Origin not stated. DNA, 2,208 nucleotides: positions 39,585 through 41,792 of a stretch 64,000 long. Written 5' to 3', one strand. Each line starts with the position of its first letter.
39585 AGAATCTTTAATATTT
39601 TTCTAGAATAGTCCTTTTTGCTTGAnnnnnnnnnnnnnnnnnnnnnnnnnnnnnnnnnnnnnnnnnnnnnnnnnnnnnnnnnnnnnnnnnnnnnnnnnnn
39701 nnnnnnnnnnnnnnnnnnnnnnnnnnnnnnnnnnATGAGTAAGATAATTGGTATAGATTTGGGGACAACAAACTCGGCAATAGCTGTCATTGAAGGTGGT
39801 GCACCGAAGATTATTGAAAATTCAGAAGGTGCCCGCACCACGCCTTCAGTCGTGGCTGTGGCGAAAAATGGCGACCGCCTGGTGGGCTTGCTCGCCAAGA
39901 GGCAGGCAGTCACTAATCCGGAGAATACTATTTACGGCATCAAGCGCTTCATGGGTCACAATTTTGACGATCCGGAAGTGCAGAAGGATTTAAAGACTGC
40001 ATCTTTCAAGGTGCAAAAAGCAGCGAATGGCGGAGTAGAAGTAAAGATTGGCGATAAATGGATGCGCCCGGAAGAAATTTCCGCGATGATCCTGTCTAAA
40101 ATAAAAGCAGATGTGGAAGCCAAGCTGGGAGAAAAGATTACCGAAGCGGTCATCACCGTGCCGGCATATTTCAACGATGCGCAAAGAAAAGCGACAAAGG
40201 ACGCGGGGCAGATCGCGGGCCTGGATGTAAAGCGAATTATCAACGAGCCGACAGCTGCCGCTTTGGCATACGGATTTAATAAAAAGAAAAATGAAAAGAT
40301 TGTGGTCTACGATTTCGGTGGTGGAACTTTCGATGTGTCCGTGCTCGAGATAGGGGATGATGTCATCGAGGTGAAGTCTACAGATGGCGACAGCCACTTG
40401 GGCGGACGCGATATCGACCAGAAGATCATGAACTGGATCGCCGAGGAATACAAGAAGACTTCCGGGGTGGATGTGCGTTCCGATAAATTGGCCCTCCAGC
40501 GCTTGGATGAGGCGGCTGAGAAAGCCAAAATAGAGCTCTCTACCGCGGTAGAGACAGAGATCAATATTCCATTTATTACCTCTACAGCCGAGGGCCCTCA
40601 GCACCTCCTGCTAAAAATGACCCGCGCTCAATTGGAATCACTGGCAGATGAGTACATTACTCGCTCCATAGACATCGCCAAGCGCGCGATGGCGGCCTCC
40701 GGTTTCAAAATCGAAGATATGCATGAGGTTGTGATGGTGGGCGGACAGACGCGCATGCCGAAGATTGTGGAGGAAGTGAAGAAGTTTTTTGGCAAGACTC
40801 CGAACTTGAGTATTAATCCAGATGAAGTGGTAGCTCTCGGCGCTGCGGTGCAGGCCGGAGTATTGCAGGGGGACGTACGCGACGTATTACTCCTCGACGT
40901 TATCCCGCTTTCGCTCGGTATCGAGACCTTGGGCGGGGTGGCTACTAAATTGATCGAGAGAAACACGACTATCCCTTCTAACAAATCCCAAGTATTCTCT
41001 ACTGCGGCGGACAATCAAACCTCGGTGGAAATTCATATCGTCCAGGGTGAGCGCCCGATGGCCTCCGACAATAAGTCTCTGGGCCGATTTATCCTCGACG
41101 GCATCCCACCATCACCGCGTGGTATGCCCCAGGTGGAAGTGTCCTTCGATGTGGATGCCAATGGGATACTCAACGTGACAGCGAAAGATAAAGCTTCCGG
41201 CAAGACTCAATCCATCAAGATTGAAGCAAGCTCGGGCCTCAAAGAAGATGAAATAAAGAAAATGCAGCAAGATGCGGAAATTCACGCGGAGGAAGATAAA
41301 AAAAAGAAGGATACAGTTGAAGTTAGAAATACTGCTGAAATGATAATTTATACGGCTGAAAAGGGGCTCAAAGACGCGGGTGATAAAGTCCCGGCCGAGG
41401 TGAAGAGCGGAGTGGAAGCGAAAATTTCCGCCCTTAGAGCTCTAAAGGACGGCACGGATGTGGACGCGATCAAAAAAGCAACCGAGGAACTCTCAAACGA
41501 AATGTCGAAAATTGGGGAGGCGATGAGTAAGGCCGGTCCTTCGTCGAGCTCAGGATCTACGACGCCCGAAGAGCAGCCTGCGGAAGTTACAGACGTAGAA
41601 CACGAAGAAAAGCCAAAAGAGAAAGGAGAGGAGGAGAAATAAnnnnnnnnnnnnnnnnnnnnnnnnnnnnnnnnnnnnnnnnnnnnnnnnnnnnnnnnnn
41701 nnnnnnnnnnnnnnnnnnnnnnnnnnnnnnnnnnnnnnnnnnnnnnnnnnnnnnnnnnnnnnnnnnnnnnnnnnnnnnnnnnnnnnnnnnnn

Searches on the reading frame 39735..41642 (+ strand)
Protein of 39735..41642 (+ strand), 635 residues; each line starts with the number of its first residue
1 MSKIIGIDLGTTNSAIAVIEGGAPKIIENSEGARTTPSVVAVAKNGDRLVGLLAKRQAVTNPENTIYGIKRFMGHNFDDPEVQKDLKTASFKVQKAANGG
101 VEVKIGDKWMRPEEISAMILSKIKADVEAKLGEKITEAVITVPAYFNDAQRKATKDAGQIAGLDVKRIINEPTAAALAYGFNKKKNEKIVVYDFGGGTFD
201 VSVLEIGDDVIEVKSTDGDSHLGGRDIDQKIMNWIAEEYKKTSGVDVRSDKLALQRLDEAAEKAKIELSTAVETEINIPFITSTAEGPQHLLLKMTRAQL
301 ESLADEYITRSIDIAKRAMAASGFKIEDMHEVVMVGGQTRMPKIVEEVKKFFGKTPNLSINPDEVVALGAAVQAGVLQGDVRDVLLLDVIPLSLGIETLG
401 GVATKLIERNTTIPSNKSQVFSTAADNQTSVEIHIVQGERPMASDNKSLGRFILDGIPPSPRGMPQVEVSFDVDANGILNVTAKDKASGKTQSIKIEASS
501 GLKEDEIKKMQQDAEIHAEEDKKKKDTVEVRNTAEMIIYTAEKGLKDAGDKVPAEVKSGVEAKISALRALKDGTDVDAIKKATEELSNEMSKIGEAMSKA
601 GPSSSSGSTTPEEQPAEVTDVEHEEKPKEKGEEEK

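Call 72: search_protein_families(library=pfam, proteins=[window:39735-41642:+], max_evalue=0.0001)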
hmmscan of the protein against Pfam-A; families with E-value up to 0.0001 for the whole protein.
window:39735-41642:+ (635 aa): 2 families
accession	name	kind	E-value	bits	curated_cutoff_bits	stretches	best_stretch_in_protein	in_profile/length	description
PF00012.26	HSP70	-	2.5e-247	822.3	20.6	1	4-598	1-598/599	Hsp70 protein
PF06723.19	MreB_Mbl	-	1.4e-14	54.1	27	1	118-371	76-316/327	MreB/Mbl protein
